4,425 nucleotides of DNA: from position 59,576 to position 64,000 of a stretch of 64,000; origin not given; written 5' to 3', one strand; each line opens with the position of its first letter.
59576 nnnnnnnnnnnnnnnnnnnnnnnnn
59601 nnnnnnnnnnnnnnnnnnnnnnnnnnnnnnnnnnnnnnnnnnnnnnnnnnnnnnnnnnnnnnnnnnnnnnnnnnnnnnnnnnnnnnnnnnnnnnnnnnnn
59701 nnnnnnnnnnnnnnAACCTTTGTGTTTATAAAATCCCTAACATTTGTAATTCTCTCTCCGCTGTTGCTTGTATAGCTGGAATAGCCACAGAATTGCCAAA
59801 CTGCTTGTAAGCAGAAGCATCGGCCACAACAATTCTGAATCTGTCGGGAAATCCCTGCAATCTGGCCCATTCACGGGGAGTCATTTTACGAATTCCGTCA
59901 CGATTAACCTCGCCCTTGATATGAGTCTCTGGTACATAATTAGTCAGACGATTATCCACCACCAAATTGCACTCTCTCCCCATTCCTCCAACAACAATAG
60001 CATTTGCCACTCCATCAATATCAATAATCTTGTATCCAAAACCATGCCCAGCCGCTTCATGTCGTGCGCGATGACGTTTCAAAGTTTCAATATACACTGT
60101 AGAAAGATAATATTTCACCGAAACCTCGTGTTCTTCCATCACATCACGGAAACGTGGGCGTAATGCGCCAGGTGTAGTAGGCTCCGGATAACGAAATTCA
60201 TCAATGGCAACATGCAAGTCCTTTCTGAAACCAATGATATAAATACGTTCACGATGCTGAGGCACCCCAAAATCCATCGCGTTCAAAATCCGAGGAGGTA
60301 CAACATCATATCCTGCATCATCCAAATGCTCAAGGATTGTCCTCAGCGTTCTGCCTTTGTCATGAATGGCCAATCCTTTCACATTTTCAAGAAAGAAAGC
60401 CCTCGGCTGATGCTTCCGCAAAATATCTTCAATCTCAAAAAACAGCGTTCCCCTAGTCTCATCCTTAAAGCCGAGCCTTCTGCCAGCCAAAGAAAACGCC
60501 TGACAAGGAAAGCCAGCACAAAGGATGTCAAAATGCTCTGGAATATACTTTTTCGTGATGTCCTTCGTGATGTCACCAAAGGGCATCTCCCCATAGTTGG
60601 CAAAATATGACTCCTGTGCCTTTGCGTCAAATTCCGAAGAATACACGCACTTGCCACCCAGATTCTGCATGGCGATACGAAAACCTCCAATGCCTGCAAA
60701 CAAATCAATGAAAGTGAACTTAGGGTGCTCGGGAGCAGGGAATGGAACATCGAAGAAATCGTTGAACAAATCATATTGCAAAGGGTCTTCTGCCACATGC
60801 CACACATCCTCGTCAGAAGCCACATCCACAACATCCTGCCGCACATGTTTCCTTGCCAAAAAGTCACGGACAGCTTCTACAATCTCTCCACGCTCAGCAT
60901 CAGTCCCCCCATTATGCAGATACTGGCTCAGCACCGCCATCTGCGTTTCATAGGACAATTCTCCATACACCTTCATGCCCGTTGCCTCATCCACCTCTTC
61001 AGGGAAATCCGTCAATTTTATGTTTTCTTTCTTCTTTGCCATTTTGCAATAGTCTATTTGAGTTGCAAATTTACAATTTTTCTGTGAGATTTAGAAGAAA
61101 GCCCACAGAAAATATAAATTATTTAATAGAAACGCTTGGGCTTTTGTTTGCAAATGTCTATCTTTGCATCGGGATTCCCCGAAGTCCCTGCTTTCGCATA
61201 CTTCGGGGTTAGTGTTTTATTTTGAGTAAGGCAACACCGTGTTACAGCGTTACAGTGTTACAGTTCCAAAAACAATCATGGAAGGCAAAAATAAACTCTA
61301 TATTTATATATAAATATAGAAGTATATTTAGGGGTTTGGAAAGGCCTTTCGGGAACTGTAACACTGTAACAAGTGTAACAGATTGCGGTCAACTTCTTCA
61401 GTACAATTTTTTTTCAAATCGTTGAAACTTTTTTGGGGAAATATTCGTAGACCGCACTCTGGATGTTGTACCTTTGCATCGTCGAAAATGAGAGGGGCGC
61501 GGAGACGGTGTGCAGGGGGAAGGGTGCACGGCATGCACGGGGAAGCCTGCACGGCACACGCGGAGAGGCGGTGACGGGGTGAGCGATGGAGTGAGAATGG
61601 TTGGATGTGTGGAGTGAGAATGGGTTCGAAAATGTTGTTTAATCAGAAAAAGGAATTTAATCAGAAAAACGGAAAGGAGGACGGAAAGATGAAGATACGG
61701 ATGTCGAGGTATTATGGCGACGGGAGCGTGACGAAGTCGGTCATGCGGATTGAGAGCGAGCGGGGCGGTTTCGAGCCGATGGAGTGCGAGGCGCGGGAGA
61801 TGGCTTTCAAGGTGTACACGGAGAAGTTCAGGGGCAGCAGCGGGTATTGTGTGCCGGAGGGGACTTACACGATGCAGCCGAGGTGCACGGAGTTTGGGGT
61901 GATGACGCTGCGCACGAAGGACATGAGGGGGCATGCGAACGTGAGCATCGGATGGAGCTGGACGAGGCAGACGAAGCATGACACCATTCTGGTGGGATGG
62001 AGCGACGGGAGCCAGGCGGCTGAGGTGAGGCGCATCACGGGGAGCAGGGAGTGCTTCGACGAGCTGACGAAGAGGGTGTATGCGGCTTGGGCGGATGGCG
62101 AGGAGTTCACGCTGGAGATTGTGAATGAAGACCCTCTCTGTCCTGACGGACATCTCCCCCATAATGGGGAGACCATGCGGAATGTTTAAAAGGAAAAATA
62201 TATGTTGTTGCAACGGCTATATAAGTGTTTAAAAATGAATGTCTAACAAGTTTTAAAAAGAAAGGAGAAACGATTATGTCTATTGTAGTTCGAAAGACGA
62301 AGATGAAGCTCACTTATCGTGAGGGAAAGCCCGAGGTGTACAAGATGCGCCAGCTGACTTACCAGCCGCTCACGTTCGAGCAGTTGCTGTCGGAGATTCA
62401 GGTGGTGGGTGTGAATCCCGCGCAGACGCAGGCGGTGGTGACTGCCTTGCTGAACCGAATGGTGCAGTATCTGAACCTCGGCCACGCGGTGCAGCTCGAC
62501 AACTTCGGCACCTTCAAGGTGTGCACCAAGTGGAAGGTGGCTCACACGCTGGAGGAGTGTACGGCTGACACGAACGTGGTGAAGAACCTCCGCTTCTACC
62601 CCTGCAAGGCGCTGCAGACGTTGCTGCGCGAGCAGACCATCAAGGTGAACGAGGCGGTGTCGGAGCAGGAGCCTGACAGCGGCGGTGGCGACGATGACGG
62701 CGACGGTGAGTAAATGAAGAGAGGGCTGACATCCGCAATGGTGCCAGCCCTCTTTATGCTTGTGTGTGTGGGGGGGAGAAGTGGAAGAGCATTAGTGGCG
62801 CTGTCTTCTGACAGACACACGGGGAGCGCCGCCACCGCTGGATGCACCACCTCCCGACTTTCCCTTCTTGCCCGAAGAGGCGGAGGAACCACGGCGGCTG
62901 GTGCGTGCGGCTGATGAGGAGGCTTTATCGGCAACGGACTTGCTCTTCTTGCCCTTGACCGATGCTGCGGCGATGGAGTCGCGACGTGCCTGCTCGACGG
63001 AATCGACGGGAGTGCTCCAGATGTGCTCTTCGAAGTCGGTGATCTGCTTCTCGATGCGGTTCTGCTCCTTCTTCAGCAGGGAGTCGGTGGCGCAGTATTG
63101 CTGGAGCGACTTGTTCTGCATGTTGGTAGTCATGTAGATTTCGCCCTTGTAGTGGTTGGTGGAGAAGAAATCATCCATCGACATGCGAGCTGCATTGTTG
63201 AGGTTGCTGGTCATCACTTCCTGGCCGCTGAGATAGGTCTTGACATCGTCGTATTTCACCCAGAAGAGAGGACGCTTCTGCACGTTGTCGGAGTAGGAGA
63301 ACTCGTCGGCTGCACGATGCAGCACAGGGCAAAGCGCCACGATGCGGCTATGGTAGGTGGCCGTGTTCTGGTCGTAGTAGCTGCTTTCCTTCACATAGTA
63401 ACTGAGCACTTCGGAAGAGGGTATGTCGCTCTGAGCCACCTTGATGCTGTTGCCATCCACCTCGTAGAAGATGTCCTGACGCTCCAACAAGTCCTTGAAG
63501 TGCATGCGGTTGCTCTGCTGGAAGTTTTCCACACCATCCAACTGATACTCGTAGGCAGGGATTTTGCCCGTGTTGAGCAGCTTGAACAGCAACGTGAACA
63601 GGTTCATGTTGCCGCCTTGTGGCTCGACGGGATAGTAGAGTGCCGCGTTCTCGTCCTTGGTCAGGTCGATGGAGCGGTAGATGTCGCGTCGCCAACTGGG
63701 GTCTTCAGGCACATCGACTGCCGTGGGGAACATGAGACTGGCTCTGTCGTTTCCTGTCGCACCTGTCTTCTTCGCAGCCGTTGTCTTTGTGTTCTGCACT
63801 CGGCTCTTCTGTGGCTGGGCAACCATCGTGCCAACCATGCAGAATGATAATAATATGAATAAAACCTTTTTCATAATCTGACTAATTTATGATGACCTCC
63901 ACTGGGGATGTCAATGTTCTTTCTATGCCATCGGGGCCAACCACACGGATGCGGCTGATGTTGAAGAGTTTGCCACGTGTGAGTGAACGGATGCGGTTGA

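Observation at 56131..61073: AT-rich five-gene operon: one C5-methyltransferase, two unrelated nucleases and two domain-less proteins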

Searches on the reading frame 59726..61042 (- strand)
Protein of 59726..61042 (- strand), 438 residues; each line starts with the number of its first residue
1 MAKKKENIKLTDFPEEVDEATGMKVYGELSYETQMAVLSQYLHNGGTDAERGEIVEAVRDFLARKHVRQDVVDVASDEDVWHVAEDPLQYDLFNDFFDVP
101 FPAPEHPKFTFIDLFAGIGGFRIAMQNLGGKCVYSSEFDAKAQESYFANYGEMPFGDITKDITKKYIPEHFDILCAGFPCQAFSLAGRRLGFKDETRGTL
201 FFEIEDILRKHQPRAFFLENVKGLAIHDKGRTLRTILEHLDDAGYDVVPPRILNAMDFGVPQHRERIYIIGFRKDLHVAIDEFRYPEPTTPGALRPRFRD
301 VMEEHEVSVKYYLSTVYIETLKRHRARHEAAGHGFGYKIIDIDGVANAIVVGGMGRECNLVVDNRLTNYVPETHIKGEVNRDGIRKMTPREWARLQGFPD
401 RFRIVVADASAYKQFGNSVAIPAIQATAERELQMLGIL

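Call 3: search_protein_families(library=pfam, proteins=[window:59726-61042:-], max_evalue=0.01)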
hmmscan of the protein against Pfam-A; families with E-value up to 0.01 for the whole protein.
window:59726-61042:- (438 aa): 1 family
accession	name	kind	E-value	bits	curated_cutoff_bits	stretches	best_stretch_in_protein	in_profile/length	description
PF00145.23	DNA_methylase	-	4e-94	316.1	22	1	109-430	1-321/324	C-5 cytosine-specific DNA methylase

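Call 4: search_protein_families(library=padloc, proteins=[window:59726-61042:-], max_evalue=0.01)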
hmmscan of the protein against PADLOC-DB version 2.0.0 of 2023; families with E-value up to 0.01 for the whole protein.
window:59726-61042:- (438 aa): 65 families (the best 25 are shown)
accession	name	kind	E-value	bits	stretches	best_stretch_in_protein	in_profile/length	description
PDLC03272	MTase_II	-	2.8e-111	370.5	1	82-435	48-390/407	Type II methyltransferase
PDLC03361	MTase_II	-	9.3e-92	306.2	1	95-429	73-431/455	Type II methyltransferase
PDLC02653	DrmMII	-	1.8e-87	291.4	1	109-433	5-311/333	DrmMII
PDLC03217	MTase_II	-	2.8e-67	225.7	1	108-435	384-701/703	Type II methyltransferase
PDLC03242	MTase_II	-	3e-62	208.9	2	108-287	100-273/409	Type II methyltransferase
PDLC03733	oMTase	-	4e-60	202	1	97-428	77-451/476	orphan methyltransferase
PDLC03378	MTase_II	-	7.6e-60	201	1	108-429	2-324/344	Type II methyltransferase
PDLC03716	oMTase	-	7e-57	191.1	2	110-301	40-228/349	orphan methyltransferase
PDLC00034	DruM2|DruM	-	1.8e-51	173.1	2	106-289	5-204/457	DNA cytosine methylase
PDLC03234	MTase_II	-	1.9e-49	167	2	108-288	4-185/375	Type II methyltransferase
PDLC03286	MTase_II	-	7e-49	164.1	1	110-273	2-169/185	Type II methyltransferase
PDLC03734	oMTase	-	4.3e-47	159.1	1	109-276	4-172/444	orphan methyltransferase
PDLC03326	MTase_II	-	5.4e-47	158.9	2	108-296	4-195/412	Type II methyltransferase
PDLC00026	DruM2|DruM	-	2e-46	157.1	1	108-428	4-311/336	DNA cytosine methylase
PDLC03269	MTase_II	-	4.7e-46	155.7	2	108-290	3-181/437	Type II methyltransferase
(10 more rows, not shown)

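Call 5: search_protein_families(library=ncbifam, proteins=[window:59726-61042:-], max_evalue=0.01)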
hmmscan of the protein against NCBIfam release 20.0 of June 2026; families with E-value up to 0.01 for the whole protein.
window:59726-61042:- (438 aa): 2 families
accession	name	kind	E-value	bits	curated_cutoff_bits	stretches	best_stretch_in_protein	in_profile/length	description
TIGR00675.1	dcm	superfamily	7.4e-90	301.9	100.65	1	111-429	1-327/329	DNA (cytosine-5-)-methyltransferase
NF007772.0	PRK10458.1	subfamily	6.1e-69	232.8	710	1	103-429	83-450/472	DNA cytosine methylase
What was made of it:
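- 59726..61042 (-): g1: C5 cytosine DNA methyltransferase (438 aa; about 108-aa N-terminal extension plus MTase domain), presumed CCGG-specific. Pfam PF00145 4e-94; TIGR00675 7e-90; PADLOC MTase_II 3e-111 (calls 3-5).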

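Call 71: list_cluster_members(proteins=[window:59726-61042:-, window:59076-59714:-, window:57945-59027:-, window:56966-57940:-, window:56167-57015:-, window:55506-55889:-, window:53181-55481:-])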
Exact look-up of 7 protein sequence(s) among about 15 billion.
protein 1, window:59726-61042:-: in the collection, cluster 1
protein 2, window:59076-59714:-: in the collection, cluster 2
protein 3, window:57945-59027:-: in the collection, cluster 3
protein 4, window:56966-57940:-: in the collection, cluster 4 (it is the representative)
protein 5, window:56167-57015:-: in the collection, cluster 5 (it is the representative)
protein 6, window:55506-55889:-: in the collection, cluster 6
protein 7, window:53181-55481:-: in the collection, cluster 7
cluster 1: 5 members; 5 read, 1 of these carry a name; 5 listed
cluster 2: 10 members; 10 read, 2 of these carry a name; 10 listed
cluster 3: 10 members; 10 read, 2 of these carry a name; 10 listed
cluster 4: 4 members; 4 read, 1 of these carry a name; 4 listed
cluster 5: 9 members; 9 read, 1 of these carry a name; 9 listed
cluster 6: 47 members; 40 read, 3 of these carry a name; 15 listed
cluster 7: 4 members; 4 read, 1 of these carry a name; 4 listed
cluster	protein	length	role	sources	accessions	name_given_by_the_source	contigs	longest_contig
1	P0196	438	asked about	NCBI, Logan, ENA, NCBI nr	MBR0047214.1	MAG: DNA cytosine methyltransferase [Bacteroidaceae bacterium] | DNA cytosine methyltransferase [Bacteroidaceae bacterium]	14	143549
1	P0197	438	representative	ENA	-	-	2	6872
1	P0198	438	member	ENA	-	-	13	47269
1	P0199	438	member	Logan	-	-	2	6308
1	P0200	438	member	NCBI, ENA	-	-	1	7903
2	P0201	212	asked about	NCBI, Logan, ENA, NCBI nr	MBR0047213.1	MAG: hypothetical protein IJP75_10130 [Bacteroidaceae bacterium] | hypothetical protein [Bacteroidaceae bacterium]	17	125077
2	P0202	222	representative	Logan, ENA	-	-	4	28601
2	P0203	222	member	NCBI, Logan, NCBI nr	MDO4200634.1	MAG: hypothetical protein Q4D25_00690 [Bacteroidales bacterium] | hypothetical protein [Bacteroidales bacterium]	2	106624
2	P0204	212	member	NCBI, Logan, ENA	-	-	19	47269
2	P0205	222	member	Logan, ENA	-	-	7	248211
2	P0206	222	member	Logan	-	-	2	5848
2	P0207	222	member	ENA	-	-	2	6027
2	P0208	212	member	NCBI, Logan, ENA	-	-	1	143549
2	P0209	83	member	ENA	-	-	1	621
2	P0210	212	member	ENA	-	-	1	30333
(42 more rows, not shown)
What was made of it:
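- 59726..61042 (-): NCBI names it 'DNA cytosine methyltransferase' (call 71).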

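Call 72: find_encoding_contigs(protein=P0205, flank=7000, max_places=4)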
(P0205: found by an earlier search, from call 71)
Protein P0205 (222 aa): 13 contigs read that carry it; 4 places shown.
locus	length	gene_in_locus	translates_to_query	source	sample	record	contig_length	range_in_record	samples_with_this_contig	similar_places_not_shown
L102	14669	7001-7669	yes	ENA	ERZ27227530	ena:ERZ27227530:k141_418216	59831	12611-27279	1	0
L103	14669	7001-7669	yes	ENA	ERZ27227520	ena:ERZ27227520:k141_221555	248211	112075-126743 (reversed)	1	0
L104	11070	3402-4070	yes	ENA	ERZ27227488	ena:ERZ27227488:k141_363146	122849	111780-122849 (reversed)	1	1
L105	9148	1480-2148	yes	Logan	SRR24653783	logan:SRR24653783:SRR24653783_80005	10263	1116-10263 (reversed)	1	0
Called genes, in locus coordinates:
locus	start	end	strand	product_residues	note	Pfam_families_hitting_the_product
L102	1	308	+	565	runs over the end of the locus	PF00931:NB-ARC (faint), PF02463:SMC_N (faint), PF00005:ABC_tran, PF13476:AAA_23 (faint), PF13555:AAA_29 (faint), PF13238:AAA_18 (faint), PF12848:ABC_tran_Xtn, PF00005:ABC_tran, +1 more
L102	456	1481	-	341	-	PF04616:Glyco_hydro_43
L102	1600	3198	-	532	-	PF06826:Asp-Al_Ex, PF02080:TrkA_C, PF06826:Asp-Al_Ex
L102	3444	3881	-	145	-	PF18291:HU-HIG, PF00216:Bac_DNA_binding (weak)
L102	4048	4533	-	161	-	-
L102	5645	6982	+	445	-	PF00145:DNA_methylase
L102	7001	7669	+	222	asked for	-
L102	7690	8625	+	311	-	-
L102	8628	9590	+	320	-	-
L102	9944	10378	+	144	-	-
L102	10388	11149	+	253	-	-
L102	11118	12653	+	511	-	-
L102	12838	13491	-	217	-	-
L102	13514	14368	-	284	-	PF06054:CoiA_nuc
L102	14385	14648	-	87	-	-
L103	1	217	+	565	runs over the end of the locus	PF00931:NB-ARC (faint), PF02463:SMC_N (faint), PF00005:ABC_tran, PF13476:AAA_23 (faint), PF13555:AAA_29 (faint), PF13238:AAA_18 (faint), PF12848:ABC_tran_Xtn, PF00005:ABC_tran, +1 more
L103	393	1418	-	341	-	PF04616:Glyco_hydro_43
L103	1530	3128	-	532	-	PF06826:Asp-Al_Ex, PF02080:TrkA_C, PF06826:Asp-Al_Ex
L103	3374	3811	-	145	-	PF18291:HU-HIG, PF00216:Bac_DNA_binding (weak)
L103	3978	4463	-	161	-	-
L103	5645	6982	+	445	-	PF00145:DNA_methylase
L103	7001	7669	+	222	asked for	-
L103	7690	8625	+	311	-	-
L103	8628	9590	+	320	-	-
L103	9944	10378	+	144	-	-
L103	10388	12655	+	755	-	-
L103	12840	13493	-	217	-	-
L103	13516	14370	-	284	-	PF06054:CoiA_nuc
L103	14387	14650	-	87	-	-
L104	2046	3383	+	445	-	PF00145:DNA_methylase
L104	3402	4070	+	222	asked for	-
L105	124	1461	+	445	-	PF00145:DNA_methylase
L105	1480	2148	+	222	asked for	-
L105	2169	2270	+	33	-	-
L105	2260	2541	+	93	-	-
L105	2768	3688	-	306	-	PF01807:Zn_ribbon_DnaG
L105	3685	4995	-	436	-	-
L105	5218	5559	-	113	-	-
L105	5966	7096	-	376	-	-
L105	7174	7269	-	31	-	-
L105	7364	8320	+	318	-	PF02086:MethyltransfD12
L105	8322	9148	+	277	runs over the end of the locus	PF04556:DpnII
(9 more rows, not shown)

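Call 87: find_related_loci(query=L103:7690-8625:+, collection=viral_contigs, flank=10000)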
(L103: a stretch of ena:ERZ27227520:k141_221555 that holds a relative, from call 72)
Query L103:7690-8625:+ (311 aa) in viral_contigs; peptide patterns used: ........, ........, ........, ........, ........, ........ (x = any residue, [..] = any of these).
No stretch of DNA in the collection matches any of the patterns.

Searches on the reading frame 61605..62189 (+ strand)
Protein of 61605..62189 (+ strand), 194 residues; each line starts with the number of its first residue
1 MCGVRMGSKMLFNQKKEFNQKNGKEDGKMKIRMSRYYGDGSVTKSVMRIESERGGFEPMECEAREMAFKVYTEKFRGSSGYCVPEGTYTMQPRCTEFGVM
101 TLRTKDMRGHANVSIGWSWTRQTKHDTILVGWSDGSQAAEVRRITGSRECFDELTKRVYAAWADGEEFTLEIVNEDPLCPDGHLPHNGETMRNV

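Call 3: search_protein_families(library=pfam, proteins=[window:61605-62189:+], max_evalue=0.01)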
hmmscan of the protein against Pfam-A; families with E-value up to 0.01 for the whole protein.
window:61605-62189:+ (194 aa): 1 family
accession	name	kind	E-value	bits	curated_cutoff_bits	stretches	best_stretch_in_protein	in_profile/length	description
PF18925.5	DUF5675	-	2.3e-05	24.7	26.7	1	43-158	12-112/114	Family of unknown function (DUF5675)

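Call 6: search_protein_families(library=phrogs, proteins=[window:61605-62189:+], max_evalue=0.01)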
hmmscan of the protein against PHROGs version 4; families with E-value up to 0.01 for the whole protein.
window:61605-62189:+ (194 aa): 0 families

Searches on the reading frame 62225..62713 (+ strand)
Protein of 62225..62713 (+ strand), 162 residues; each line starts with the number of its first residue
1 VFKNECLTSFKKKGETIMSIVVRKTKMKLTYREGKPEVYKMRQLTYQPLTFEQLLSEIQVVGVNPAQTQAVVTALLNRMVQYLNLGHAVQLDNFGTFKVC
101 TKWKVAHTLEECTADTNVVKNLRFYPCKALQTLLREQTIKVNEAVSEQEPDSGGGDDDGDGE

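Call 3: search_protein_families(library=pfam, proteins=[window:62225-62713:+], max_evalue=0.01)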
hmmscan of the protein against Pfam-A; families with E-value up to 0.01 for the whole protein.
window:62225-62713:+ (162 aa): 2 families
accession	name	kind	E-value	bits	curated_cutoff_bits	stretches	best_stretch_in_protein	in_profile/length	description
PF18291.6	HU-HIG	-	2.1e-14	54.1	26.2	1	18-139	1-123/125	HU domain fused to wHTH, Ig, or Glycine-rich motif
PF00216.26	Bac_DNA_binding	-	1.3e-05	25.8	22.4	1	53-101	5-54/90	Bacterial DNA-binding protein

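Call 6: search_protein_families(library=phrogs, proteins=[window:62225-62713:+], max_evalue=0.01)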
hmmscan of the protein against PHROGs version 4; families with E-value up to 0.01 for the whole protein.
window:62225-62713:+ (162 aa): 1 family
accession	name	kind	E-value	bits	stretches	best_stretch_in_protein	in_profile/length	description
phrog_379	-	DNA, RNA and nucleotide metabolism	0.0019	18.8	1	46-99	27-81/138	DNA binding protein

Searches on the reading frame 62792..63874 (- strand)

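Call 9: search_protein_families(library=pfam, proteins=[window:62792-63874:-], max_evalue=0.001)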
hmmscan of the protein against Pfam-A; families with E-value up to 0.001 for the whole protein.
window:62792-63874:- (360 aa): 1 family
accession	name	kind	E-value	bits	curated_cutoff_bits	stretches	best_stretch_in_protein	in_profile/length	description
PF19841.4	GldN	-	1.8e-55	188.5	23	1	57-287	4-228/228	Gliding motility associated protein GldN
